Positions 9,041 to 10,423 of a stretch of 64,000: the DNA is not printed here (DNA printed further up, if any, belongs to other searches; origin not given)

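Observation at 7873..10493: Translationally coupled EcoRI-methylase-family MTase + DUF262(ParB-like)-HNH nuclease operon inside an IS-bracketed island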

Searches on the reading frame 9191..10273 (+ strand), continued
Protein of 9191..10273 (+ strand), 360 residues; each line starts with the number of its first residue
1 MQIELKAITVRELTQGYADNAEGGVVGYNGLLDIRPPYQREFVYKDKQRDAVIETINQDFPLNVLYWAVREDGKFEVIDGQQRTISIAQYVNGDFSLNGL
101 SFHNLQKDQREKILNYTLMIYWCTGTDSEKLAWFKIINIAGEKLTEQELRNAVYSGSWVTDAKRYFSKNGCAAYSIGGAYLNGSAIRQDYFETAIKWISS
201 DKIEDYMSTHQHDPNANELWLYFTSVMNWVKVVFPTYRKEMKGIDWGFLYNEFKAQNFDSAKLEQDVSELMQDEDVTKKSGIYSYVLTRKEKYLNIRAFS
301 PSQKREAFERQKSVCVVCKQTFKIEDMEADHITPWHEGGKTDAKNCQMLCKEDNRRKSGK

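Call 55: fold_search(model_id=the predicted structure, library=pdb)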
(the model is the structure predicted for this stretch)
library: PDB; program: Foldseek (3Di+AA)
matches with E <= 10: 182; with E <= 0.001: 0
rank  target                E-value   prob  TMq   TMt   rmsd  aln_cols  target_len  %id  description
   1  7p9k_A                1.2e-02  0.60  0.21  0.15  23.6       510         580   12  BrxU, GmrSD-family Type IV restriction enzyme (released 2021-12-08)
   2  7ol9_B                1.9e-02  0.89  0.21  0.35  15.0       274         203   12  Crystal structure of C-terminally truncated Bacillus subtilis nucleoid occlusion protein (Noc) complexed to the Noc-bi (released 2022-03-09)
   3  6sdk_A                1.9e-02  0.69  0.17  0.29  16.5       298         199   10  Crystal structure of bacterial ParB dimer bound to CDP (released 2019-10-23)
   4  5k5d_B                1.9e-02  0.63  0.21  0.27  12.7       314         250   10  Structure of the C2221 form of Pnob8-like ParB-N domain (released 2016-06-15)
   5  7bm8_A                2.0e-02  0.94  0.22  0.40  15.1       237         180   11  Crystal structure of the C-terminally truncated chromosome-partitioning protein ParB from Caulobacter crescentus compl (released 2021-04-28)
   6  4h9d_A                2.3e-02  1.00  0.12  0.40   7.6        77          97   26  Crystal Structure of Mn-dependent Gme HNH nicking endonuclease from Geobacter metallireducens GS-15, Northeast Structu (released 2012-10-10)
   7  6sdk_B                2.3e-02  0.69  0.18  0.29  16.4       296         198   11  Crystal structure of bacterial ParB dimer bound to CDP (released 2019-10-23)
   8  7bnr_A                3.4e-02  0.84  0.20  0.34  16.5       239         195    8  Crystal structure of a ParB Q52A mutant from Myxococcus xanthus bound to CTPyS (released 2021-09-08)
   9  7nfu_B                4.4e-02  0.85  0.21  0.33  13.5       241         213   12  Crystal structure of C-terminally truncated Geobacillus thermoleovorans nucleoid occlusion protein Noc (released 2021-02-17)
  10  7bnk_A                4.4e-02  0.69  0.20  0.33  16.2       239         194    9  Crystal structure of ParB from Myxococcus xanthus bound to CDP and Monothiophosphate (released 2021-09-08)
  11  6ghc_A                4.9e-02  0.98  0.16  0.20  11.2       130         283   20  Modification dependent EcoKMcrA restriction endonuclease (released 2018-08-08)
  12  4h9d_C                5.2e-02  1.00  0.13  0.53   2.2        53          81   34  Crystal Structure of Mn-dependent Gme HNH nicking endonuclease from Geobacter metallireducens GS-15, Northeast Structu (released 2012-10-10)
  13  7nfu_A                5.7e-02  0.82  0.22  0.32  13.8       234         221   12  Crystal structure of C-terminally truncated Geobacillus thermoleovorans nucleoid occlusion protein Noc (released 2021-02-17)
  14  7p9m_B                6.4e-02  0.33  0.21  0.15  22.5       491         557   10  BrxU, GmrSD-family Type IV restriction enzyme (released 2021-12-08)
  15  7bnk_B                8.8e-02  0.60  0.20  0.33  16.4       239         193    9  Crystal structure of ParB from Myxococcus xanthus bound to CDP and Monothiophosphate (released 2021-09-08)
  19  4h9d_B                1.2e-01  0.99  0.12  0.43   7.2        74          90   26  Crystal Structure of Mn-dependent Gme HNH nicking endonuclease from Geobacter metallireducens GS-15, Northeast Structu (released 2012-10-10)
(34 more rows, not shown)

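Call 65: search_protein_representatives(protein=window:9191-10273:+)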
Query: 360 residues. Proteins with E-value up to 0.001 (for the whole library): 5862; up to 1e-10: 1954; up to 1e-30: 518. The best 150 are listed.
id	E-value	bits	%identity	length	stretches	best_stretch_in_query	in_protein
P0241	8.2e-135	466.1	59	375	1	1-359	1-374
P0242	5.6e-130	450.1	65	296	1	65-358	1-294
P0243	1.2e-127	442.5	54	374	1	1-359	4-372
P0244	3.0e-123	428.0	54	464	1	1-351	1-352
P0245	3.6e-119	414.6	52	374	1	6-360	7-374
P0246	6.5e-117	407.2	51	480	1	8-355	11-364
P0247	2.0e-115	402.3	60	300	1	1-288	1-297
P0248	3.5e-112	391.6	72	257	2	1-173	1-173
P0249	3.8e-110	384.9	49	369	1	4-358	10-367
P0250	2.2e-108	379.2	51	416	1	6-359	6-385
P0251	3.1e-108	378.6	48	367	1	1-360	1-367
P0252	3.8e-107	375.1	50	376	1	4-360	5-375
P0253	4.1e-106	371.6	50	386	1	1-359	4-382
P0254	1.9e-105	369.5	51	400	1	15-359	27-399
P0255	3.1e-105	368.8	61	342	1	1-263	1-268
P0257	2.1e-104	366.0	54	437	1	6-356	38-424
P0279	1.5e-93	330.4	45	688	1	2-360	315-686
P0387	1.7e-67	244.6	50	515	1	5-282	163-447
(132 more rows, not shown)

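Call 67: search_protein_families(library=pfam, proteins=[P0279, P0387, P0244, P0246, P0257], max_evalue=0.001)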
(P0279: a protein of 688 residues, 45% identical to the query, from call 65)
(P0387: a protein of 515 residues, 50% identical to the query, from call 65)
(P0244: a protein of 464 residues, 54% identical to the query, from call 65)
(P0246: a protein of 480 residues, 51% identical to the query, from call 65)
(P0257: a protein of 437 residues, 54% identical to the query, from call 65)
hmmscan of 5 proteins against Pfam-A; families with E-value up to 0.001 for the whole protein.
P0279 (688 aa): 5 families
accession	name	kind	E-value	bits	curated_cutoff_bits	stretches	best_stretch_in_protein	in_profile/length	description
PF13651.11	EcoRI_methylase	-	6.5e-69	233.3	26.4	2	91-290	116-345/345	Adenine-specific methyltransferase EcoRI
PF03235.19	GmrSD_N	-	2.2e-20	74.1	33.2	1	351-477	13-198/199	GmrSD restriction endonuclease, N-terminal domain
PF01844.29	HNH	-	3.3e-15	56.4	21.4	1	641-686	1-47/47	HNH endonuclease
PF14279.12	HNH_5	-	6.1e-12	45.7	27.5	1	641-686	1-46/56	HNH endonuclease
PF13395.12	HNH_4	-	0.00037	20.8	22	0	651-686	16-51/54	HNH endonuclease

P0387 (515 aa): 2 families
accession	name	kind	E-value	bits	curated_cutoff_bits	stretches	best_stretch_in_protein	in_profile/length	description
PF13651.11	EcoRI_methylase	-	9.5e-36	124.2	26.4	1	4-117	162-292/345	Adenine-specific methyltransferase EcoRI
PF03235.19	GmrSD_N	-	8.8e-14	52.5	33.2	1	191-318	13-198/199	GmrSD restriction endonuclease, N-terminal domain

P0244 (464 aa): 2 families
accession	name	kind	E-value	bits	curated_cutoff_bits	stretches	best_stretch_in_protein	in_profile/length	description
PF03235.19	GmrSD_N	-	4.6e-19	69.8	33.2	1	33-154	12-198/199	GmrSD restriction endonuclease, N-terminal domain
PF01844.29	HNH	-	0.00022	21.7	21.4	1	316-350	4-36/47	HNH endonuclease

P0246 (480 aa): 2 families
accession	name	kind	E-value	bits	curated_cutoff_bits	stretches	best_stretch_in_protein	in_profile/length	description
PF03235.19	GmrSD_N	-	1.3e-19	71.5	33.2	1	39-163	13-198/199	GmrSD restriction endonuclease, N-terminal domain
PF01844.29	HNH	-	1.3e-06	28.9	21.4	1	327-368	7-46/47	HNH endonuclease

P0257 (437 aa): 3 families
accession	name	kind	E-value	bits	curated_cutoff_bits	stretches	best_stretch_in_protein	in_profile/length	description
PF03235.19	GmrSD_N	-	1.3e-18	68.3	33.2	1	66-205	13-198/199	GmrSD restriction endonuclease, N-terminal domain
PF01844.29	HNH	-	4.6e-12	46.3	21.4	1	390-428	11-47/47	HNH endonuclease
PF14279.12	HNH_5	-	5.1e-07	30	27.5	1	392-428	10-46/56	HNH endonuclease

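Call 71: find_encoding_contigs(protein=P0013, flank=8000, max_places=2)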
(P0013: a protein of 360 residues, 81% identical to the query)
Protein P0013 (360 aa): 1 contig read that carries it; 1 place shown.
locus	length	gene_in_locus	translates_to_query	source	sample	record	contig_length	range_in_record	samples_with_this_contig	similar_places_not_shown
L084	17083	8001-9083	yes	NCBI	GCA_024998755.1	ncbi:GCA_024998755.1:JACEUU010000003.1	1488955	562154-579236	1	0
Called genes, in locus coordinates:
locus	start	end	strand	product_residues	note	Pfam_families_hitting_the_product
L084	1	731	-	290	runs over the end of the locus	PF02777:Sod_Fe_C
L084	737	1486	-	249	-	PF02511:Thy1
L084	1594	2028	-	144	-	-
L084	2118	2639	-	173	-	-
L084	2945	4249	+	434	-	PF03952:Enolase_N, PF00113:Enolase_C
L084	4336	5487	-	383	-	-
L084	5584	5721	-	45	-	PF00301:Rubredoxin (faint)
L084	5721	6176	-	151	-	PF02915:Rubrerythrin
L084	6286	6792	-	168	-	PF00578:AhpC-TSA, PF08534:Redoxin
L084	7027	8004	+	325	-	PF13651:EcoRI_methylase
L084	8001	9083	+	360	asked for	PF03235:GmrSD_N, PF01844:HNH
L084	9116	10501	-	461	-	PF01029:NusB, PF22458:RsmF-B_ferredox, PF01189:Methyltr_RsmB-F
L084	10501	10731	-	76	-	-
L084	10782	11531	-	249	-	PF04298:Zn_peptidase_2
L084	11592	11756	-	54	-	-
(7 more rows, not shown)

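Call 72: find_encoding_contigs(protein=P0187, flank=6000, max_places=5)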
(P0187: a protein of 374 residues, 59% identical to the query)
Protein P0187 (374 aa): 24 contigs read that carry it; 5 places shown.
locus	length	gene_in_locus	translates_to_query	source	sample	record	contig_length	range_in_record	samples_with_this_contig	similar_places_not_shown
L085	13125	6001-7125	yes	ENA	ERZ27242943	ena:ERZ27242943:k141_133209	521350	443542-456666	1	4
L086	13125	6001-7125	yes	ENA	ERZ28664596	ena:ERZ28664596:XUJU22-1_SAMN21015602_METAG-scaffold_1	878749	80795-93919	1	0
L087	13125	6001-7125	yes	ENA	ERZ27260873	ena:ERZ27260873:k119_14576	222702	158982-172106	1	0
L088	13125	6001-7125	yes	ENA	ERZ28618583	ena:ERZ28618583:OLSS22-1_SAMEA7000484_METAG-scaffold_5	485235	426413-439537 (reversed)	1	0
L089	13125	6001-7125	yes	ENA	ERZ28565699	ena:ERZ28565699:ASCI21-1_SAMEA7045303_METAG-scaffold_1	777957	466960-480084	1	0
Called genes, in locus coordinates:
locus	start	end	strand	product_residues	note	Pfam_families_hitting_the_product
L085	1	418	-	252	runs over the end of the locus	PF01784:DUF34_NIF3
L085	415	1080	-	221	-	PF12847:Methyltransf_18, PF04816:TrmK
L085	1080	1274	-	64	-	PF08984:DUF1858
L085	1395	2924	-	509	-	PF05362:Lon_C, PF13541:ChlI, PF01078:Mg_chelatase, PF00158:Sigma54_activat (faint), PF20030:bpMoxR (faint), PF07728:AAA_5, PF00493:MCM, PF13335:Mg_chelatase_C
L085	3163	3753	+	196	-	PF07638:Sigma70_ECF, PF04542:Sigma70_r2, PF08281:Sigma70_r4_2, PF00196:GerE (weak)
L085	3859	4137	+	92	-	PF13451:zf_Tbcl, PF23477:zf_Tbcl_2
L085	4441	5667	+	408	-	-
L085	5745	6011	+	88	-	PF13651:EcoRI_methylase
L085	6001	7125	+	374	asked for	PF03235:GmrSD_N, PF01844:HNH, PF14279:HNH_5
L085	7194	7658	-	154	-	-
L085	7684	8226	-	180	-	-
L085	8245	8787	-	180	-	-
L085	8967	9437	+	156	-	-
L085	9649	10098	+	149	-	PF05848:CtsR, PF17727:CtsR_C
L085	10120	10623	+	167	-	PF02151:UVR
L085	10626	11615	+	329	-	PF00217:ATP-gua_Ptrans, PF27454:McsB_C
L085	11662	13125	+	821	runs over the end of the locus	PF02861:Clp_N, PF13191:AAA_16 (weak), PF00004:AAA, PF17871:AAA_lid_9, PF00004:AAA, PF07724:AAA_2, PF07728:AAA_5, PF10431:ClpB_D2-small, +9 more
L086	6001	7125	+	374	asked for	PF03235:GmrSD_N, PF01844:HNH, PF14279:HNH_5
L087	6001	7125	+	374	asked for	PF03235:GmrSD_N, PF01844:HNH, PF14279:HNH_5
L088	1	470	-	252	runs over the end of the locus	PF01784:DUF34_NIF3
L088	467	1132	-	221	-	PF12847:Methyltransf_18, PF04816:TrmK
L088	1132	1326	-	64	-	PF08984:DUF1858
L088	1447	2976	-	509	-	PF05362:Lon_C, PF13541:ChlI, PF01078:Mg_chelatase, PF00158:Sigma54_activat (faint), PF20030:bpMoxR (faint), PF07728:AAA_5, PF00493:MCM, PF13335:Mg_chelatase_C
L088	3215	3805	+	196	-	PF07638:Sigma70_ECF, PF04542:Sigma70_r2, PF08281:Sigma70_r4_2, PF00196:GerE (weak)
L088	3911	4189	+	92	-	PF13451:zf_Tbcl, PF23477:zf_Tbcl_2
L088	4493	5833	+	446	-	-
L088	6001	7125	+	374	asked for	PF03235:GmrSD_N, PF01844:HNH, PF14279:HNH_5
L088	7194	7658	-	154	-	-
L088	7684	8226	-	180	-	-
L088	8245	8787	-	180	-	-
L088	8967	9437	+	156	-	-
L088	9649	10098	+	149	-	PF05848:CtsR, PF17727:CtsR_C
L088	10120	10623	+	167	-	PF02151:UVR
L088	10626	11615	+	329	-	PF00217:ATP-gua_Ptrans, PF27454:McsB_C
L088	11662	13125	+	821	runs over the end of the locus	PF02861:Clp_N, PF13191:AAA_16 (weak), PF00004:AAA, PF17871:AAA_lid_9, PF00004:AAA, PF07724:AAA_2, PF07728:AAA_5, PF10431:ClpB_D2-small, +9 more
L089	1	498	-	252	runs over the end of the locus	PF01784:DUF34_NIF3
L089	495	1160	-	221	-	PF12847:Methyltransf_18, PF04816:TrmK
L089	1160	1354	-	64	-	PF08984:DUF1858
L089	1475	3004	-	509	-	PF05362:Lon_C, PF13541:ChlI, PF01078:Mg_chelatase, PF00158:Sigma54_activat (faint), PF20030:bpMoxR (faint), PF07728:AAA_5, PF00493:MCM, PF13335:Mg_chelatase_C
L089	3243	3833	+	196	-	PF07638:Sigma70_ECF, PF04542:Sigma70_r2, PF08281:Sigma70_r4_2, PF00196:GerE (weak)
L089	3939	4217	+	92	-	PF13451:zf_Tbcl, PF23477:zf_Tbcl_2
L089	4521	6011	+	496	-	PF13651:EcoRI_methylase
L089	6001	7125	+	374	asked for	PF03235:GmrSD_N, PF01844:HNH, PF14279:HNH_5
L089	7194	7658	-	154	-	-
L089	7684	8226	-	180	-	-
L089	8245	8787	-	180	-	-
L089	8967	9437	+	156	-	-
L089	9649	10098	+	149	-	PF05848:CtsR, PF17727:CtsR_C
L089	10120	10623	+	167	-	PF02151:UVR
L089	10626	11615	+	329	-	PF00217:ATP-gua_Ptrans, PF27454:McsB_C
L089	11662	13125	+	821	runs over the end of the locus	PF02861:Clp_N, PF13191:AAA_16 (weak), PF00004:AAA, PF17871:AAA_lid_9, PF00004:AAA, PF07724:AAA_2, PF07728:AAA_5, PF10431:ClpB_D2-small, +9 more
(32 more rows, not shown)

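Call 73: search_protein_families(library=pfam, proteins=[L089:4521-6011:+, L085:4441-5667:+, L085:5745-6011:+, L088:4493-5833:+], max_evalue=0.01)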
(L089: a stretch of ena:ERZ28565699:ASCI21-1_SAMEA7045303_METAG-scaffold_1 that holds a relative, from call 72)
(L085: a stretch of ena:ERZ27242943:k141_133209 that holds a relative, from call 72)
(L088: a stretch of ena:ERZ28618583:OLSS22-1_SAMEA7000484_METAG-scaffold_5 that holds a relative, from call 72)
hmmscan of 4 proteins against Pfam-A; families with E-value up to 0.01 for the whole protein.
L089:4521-6011:+ (496 aa): 1 family
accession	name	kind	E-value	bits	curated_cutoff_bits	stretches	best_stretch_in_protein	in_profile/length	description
PF13651.11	EcoRI_methylase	-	8.5e-144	479.5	26.4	2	7-333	2-322/345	Adenine-specific methyltransferase EcoRI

L085:4441-5667:+ (408 aa): 1 family
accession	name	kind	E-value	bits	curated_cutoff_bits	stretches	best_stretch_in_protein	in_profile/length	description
PF13651.11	EcoRI_methylase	-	9.4e-138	459.7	26.4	1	7-407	2-345/345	Adenine-specific methyltransferase EcoRI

L085:5745-6011:+ (88 aa): 1 family
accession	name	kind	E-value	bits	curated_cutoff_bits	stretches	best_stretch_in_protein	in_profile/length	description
PF13651.11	EcoRI_methylase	-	2.1e-10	40.9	26.4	1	29-58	276-305/345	Adenine-specific methyltransferase EcoRI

L088:4493-5833:+ (446 aa): 1 family
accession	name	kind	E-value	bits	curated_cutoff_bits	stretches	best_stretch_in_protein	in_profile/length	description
PF13651.11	EcoRI_methylase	-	2.4e-144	481.4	26.4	2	7-333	2-322/345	Adenine-specific methyltransferase EcoRI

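Call 82: search_solved_structures(query=A3, max_evalue=1, show_alignments=3)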
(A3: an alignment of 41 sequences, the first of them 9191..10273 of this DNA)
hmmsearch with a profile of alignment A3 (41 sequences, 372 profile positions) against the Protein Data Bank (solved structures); distinct sequences matched with E-value up to 1: 23.
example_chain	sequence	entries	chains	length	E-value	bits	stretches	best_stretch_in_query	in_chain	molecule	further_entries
4h9d_A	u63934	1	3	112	1.1e-06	31.2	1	323-369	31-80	HNH endonuclease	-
6me0_C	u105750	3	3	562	0.0002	23.8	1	314-368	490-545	Maturase reverse transcriptase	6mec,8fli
8d2k_A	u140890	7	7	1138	0.00042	22.8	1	324-371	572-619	CRISPR-associated endonuclease, Csn1 family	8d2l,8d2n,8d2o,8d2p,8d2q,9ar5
8s9p_B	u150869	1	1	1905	0.00051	22.5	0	59-109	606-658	Low-density lipoprotein receptor-related protein 4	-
8zq9_B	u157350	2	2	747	0.00057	22.3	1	312-371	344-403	a protein | HNH nuclease domain-containing protein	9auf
8w2z_A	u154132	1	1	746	0.00057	22.3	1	312-371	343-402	HNH nuclease domain-containing protein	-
8w2s_A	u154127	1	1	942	0.00069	22.1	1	313-371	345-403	HNH nuclease domain-containing protein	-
9lgi_A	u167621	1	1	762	0.003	19.9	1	313-370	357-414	HNH nuclease domain-containing protein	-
9k32_A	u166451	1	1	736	0.0031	19.9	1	318-371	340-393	HNH nuclease domain-containing protein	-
6ghc_A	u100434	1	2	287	0.012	17.9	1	320-367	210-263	5-methylcytosine-specific restriction enzyme A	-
2wbt_A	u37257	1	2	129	0.013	17.8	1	259-345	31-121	B-129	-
1e7d_A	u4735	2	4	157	0.066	15.5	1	312-368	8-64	RECOMBINATION ENDONUCLEASE VII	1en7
4ogc_A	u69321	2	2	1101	0.079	15.3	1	319-371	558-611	HNH endonuclease domain protein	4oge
1e7l_A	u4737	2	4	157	0.13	14.6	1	312-359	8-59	RECOMBINATION ENDONUCLEASE VII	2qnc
5mkw_A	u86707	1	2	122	0.17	14.2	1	339-370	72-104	DNA annealing helicase and endonuclease ZRANB3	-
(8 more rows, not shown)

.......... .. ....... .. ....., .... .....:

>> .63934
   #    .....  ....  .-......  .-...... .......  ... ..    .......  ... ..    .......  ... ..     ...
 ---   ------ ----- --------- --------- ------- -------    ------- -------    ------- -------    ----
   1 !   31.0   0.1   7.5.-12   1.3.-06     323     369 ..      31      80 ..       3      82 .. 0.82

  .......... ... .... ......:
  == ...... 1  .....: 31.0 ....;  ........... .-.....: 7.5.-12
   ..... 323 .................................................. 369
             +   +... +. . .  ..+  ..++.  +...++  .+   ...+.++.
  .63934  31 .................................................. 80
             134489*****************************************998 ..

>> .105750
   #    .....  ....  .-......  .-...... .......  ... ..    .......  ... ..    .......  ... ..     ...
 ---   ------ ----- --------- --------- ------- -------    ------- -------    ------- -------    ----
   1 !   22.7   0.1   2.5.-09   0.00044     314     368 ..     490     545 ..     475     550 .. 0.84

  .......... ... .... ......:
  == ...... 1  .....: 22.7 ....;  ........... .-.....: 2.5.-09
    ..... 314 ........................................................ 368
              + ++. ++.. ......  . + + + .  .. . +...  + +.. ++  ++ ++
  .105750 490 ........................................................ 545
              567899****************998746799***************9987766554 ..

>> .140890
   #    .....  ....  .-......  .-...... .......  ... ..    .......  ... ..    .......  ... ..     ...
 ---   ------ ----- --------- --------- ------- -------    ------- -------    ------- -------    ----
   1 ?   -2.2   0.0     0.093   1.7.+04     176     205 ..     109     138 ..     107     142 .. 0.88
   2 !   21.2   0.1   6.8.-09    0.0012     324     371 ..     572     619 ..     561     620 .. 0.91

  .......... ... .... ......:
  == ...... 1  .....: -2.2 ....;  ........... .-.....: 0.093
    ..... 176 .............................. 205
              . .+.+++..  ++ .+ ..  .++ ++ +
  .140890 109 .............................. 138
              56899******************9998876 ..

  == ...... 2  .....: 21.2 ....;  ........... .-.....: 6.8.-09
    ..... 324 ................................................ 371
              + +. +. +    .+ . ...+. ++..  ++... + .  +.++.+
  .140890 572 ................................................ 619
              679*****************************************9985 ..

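Call 93: find_related_loci(query=A3, collection=viral_contigs, flank=4000)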
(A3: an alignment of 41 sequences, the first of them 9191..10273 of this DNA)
Query A3 (360 aa) in viral_contigs; peptide patterns used: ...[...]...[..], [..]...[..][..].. (x = any residue, [..] = any of these).
194 stretches matched a pattern; 167 encode a relative of the query (tblastn E <= 1e-3); the best 80 are kept; 80 distinct loci.
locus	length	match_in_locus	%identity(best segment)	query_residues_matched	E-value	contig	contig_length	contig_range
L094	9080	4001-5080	75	1-360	0e+0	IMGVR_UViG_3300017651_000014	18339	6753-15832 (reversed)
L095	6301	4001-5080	73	1-360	0e+0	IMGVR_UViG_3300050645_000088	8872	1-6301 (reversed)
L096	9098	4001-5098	73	1-360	0e+0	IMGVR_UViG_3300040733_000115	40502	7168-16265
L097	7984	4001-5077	69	1-359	3e-176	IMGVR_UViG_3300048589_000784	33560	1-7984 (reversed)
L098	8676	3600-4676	67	1-359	1e-175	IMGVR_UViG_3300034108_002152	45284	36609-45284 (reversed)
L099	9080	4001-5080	68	1-360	1e-173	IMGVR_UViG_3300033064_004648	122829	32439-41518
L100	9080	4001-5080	68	1-360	1e-173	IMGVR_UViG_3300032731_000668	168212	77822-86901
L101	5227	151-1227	67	1-359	4e-174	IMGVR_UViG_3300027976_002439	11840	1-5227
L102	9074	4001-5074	71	1-360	7e-173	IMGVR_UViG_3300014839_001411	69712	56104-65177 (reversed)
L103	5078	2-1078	67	1-359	4e-174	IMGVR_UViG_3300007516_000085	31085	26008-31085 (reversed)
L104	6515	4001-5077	67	1-359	1e-172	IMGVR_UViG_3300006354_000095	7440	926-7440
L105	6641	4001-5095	66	1-359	4e-172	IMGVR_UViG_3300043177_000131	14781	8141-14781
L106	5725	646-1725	65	1-360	2e-172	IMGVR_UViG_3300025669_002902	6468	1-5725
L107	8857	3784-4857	67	1-358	6e-171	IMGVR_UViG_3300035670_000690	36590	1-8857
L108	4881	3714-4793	67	1-360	1e-174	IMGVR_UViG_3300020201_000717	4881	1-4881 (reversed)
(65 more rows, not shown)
